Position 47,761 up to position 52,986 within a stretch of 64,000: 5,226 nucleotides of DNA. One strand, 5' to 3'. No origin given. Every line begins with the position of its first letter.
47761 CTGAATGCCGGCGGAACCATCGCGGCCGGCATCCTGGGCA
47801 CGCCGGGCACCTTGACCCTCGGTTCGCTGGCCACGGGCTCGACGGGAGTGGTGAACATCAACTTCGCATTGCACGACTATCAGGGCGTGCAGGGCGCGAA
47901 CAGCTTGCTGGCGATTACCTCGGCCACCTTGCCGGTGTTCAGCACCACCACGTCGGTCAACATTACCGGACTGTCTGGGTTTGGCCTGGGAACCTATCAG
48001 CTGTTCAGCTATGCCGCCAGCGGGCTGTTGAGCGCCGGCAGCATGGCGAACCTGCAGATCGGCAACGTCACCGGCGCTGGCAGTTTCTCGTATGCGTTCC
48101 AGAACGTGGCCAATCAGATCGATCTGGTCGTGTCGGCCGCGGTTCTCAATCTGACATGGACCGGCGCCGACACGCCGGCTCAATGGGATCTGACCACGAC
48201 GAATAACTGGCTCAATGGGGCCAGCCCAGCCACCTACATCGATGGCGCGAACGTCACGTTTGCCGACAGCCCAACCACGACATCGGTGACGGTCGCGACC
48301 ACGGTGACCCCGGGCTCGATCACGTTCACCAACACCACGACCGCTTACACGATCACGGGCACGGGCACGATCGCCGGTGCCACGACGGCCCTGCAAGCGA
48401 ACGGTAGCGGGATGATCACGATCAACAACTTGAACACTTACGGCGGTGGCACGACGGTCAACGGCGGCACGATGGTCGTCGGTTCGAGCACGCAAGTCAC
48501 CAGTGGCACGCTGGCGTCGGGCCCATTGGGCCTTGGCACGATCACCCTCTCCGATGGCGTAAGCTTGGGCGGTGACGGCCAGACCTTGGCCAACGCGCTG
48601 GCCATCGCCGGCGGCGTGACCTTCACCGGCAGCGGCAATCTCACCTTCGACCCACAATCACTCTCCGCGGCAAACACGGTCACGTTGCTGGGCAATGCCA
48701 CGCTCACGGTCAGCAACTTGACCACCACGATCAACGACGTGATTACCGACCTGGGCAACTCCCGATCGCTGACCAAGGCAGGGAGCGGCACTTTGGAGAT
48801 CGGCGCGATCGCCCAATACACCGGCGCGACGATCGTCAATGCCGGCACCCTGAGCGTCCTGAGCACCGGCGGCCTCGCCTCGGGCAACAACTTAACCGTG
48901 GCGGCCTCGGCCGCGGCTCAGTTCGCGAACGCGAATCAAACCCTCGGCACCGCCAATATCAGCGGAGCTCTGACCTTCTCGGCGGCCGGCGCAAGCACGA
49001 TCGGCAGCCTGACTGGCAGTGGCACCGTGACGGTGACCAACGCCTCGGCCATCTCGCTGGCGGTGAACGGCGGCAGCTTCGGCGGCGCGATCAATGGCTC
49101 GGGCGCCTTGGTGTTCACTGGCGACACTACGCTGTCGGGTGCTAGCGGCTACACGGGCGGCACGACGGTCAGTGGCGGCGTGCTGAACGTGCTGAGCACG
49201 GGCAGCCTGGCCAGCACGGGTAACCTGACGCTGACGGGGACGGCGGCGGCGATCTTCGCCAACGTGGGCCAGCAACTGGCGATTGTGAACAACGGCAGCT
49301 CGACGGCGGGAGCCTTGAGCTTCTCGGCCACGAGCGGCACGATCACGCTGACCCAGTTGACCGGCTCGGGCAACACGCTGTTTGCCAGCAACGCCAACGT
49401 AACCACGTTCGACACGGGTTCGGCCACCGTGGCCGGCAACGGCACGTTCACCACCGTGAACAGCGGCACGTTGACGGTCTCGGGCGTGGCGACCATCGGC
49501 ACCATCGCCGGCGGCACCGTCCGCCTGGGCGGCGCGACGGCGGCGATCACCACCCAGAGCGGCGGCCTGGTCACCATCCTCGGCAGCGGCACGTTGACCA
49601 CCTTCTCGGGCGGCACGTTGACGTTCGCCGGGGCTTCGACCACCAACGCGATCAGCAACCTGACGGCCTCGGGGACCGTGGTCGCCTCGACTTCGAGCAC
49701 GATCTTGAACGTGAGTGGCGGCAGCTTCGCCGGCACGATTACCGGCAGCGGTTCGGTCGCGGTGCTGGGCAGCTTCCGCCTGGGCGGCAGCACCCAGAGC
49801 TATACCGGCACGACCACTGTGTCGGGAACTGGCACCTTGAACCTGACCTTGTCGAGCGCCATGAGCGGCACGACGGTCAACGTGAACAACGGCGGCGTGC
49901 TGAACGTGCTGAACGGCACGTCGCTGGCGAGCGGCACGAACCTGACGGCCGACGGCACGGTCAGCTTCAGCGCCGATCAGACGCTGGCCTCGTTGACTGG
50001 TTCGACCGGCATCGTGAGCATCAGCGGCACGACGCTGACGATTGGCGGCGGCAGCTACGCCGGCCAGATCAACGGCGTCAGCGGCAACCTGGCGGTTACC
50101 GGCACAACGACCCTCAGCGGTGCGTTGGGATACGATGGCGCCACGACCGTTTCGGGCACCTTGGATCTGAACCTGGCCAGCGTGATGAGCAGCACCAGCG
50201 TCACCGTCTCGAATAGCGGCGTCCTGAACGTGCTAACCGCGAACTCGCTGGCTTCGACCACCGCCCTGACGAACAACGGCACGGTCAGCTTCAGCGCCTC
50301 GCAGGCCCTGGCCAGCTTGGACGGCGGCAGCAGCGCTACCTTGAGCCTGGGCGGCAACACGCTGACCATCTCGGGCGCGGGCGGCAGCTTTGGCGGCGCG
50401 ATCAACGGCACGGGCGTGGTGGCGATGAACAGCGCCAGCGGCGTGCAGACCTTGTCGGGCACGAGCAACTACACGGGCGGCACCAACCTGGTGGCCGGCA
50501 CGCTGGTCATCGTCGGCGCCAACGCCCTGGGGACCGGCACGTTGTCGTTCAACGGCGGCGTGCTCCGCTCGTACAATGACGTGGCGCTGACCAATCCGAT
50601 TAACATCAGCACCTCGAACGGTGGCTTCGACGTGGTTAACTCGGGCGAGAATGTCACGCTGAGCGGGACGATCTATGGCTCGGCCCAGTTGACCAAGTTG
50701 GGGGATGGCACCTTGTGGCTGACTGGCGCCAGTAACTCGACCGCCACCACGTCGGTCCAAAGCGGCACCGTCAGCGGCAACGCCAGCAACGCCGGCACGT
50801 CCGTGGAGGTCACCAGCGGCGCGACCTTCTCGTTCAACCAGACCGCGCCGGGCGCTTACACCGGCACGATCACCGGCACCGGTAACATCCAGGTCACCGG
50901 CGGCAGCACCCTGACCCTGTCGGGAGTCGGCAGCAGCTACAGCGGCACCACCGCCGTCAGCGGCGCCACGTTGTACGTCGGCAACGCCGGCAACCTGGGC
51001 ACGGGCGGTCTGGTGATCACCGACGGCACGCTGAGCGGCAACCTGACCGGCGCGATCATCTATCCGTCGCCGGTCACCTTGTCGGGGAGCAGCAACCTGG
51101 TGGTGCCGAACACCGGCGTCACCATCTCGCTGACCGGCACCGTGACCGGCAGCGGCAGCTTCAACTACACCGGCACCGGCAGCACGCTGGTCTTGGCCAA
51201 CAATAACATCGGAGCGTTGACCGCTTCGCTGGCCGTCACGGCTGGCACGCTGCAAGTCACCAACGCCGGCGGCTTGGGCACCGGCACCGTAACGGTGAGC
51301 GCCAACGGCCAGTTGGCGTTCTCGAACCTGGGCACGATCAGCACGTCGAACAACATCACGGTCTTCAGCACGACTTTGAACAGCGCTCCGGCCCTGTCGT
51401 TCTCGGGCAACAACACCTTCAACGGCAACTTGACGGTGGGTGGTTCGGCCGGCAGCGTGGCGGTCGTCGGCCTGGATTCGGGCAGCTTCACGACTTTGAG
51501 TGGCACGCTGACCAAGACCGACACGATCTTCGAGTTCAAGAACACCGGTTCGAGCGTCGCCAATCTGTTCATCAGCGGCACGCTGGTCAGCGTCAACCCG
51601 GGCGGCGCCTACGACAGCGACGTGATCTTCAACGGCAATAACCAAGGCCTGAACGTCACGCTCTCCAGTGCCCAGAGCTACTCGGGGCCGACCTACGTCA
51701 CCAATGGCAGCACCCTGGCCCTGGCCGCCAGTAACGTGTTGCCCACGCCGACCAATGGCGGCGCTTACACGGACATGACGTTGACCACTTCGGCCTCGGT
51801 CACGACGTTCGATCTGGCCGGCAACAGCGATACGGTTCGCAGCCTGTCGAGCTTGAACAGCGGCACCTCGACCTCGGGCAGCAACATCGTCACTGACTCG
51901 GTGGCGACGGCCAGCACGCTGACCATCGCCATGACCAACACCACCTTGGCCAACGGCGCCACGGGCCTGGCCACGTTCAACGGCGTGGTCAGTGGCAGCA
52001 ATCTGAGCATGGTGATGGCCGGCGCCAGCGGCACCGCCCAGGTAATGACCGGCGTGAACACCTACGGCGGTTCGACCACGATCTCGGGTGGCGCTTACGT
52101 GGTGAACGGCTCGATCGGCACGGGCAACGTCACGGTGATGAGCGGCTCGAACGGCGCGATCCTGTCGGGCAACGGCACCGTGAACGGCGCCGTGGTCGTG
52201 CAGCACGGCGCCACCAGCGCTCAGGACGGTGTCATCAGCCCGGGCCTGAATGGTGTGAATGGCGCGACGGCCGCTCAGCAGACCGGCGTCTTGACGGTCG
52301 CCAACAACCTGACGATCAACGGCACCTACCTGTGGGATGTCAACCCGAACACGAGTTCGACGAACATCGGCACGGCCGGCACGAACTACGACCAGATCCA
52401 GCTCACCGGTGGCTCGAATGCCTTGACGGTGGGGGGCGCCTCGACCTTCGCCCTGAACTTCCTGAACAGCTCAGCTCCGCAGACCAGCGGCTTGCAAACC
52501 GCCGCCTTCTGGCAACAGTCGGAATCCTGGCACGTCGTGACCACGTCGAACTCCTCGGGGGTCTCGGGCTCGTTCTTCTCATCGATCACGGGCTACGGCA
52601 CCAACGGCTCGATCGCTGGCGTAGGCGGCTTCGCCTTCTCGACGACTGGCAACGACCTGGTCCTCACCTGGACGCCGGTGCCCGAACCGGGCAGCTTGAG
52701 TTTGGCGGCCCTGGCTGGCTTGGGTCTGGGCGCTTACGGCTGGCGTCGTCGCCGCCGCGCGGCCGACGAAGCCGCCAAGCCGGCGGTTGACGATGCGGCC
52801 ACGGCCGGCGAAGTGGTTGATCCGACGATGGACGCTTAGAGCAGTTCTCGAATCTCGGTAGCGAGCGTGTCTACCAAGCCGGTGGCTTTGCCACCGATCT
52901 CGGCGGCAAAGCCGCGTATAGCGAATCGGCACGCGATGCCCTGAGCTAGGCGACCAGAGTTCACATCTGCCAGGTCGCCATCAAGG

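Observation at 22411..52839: Single 30.4-kb ORF: a 10,142-aa PEP-CTERM-tailed beta-strand-repeat giant protein of unknown function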

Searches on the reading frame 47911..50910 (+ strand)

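Call 93: search_protein_families(library=pfam, proteins=[window:47911-50910:+], max_evalue=0.1)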
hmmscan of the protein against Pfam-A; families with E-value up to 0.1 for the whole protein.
window:47911-50910:+ (1000 aa): 1 family
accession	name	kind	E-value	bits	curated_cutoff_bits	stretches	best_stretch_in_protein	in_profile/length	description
PF12951.13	PATR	-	6.8e-11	42.5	27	5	287-316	1-30/30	Passenger-associated-transport-repeat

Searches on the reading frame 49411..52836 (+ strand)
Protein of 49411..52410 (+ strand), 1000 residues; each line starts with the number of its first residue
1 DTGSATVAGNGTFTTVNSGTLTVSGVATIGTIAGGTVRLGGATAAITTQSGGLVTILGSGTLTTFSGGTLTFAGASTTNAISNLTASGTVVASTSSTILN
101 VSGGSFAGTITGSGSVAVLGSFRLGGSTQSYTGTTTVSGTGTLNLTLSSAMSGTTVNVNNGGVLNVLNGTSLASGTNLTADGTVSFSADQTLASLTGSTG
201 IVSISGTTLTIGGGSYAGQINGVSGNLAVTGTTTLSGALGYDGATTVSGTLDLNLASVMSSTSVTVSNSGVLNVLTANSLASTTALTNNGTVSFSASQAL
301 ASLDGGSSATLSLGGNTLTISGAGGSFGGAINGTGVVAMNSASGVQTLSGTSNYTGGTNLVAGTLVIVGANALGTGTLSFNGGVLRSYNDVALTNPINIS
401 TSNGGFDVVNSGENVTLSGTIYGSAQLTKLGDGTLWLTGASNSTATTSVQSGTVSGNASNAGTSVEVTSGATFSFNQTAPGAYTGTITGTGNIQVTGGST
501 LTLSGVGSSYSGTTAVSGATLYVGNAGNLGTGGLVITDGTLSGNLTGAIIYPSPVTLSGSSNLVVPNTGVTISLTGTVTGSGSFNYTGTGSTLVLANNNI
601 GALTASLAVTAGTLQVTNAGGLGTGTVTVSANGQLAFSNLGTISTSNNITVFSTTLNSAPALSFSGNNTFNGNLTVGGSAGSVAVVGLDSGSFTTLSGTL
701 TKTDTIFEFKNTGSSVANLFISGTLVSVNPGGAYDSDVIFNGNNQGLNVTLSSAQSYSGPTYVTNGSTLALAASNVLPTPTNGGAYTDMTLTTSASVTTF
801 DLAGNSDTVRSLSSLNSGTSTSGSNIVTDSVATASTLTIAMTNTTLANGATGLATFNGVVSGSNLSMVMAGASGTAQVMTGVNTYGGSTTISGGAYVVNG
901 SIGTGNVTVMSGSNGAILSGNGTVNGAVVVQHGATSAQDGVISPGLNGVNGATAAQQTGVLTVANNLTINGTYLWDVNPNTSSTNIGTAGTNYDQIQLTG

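Call 4: search_protein_families(library=pfam, proteins=[window:49411-52410:+], max_evalue=0.01)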
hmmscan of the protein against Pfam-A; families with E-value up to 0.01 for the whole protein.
window:49411-52410:+ (1000 aa): 1 family
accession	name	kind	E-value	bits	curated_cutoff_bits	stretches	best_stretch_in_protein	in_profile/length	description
PF12951.13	PATR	-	5e-05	23.7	27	2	496-521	4-28/30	Passenger-associated-transport-repeat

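Call 7: search_protein_families(library=ncbifam, proteins=[window:49837-52836:+], max_evalue=0.01)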
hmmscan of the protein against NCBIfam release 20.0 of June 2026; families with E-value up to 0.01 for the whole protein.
window:49837-52836:+ (1000 aa): 2 families
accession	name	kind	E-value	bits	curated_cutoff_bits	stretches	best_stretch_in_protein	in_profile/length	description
TIGR02601.1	autotrns_rpt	repeat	4.3e-05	23.2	19.85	2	201-225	7-31/32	beta strand repeat protein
TIGR02595.1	PEP_CTERM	domain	0.0011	19.7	16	0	948-974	1-24/24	PEP-CTERM sorting domain-containing protein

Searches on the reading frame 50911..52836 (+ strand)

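Call 93: search_protein_families(library=pfam, proteins=[window:50911-52836:+], max_evalue=0.1)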
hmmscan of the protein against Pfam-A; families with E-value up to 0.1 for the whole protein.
window:50911-52836:+ (642 aa): 3 families
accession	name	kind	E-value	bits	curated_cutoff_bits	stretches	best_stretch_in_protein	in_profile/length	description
PF07589.16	PEP-CTERM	-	2.7e-05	24.5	20.7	1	589-614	1-24/24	PEP-CTERM motif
PF01049.22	CADH_Y-type_LIR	-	0.016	15.7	24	1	288-325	4-41/60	Cadherin, Y-type LIR-motif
PF12951.13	PATR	-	0.022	15.3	27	1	1-21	9-28/30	Passenger-associated-transport-repeat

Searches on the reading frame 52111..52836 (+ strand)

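Call 5: search_protein_families(library=pfam, proteins=[window:52111-52836:+], max_evalue=0.01)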
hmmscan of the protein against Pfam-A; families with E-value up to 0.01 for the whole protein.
window:52111-52836:+ (242 aa): 1 family
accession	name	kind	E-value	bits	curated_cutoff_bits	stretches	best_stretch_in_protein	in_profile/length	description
PF07589.16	PEP-CTERM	-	4.4e-05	23.8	20.7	1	189-214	1-24/24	PEP-CTERM motif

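Call 48: search_protein_families(library=pfam, proteins=[window:52111-52836:+], max_evalue=10)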
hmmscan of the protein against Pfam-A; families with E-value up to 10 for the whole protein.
window:52111-52836:+ (242 aa): 2 families
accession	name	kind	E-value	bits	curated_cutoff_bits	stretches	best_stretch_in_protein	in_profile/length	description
PF07589.16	PEP-CTERM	-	4.4e-05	23.8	20.7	1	189-214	1-24/24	PEP-CTERM motif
PF24143.1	Beta-sand_ComC_2nd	-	0.076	13.9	27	1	142-163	6-27/87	EGF-like domain-containing protein ComC second beta-sandwich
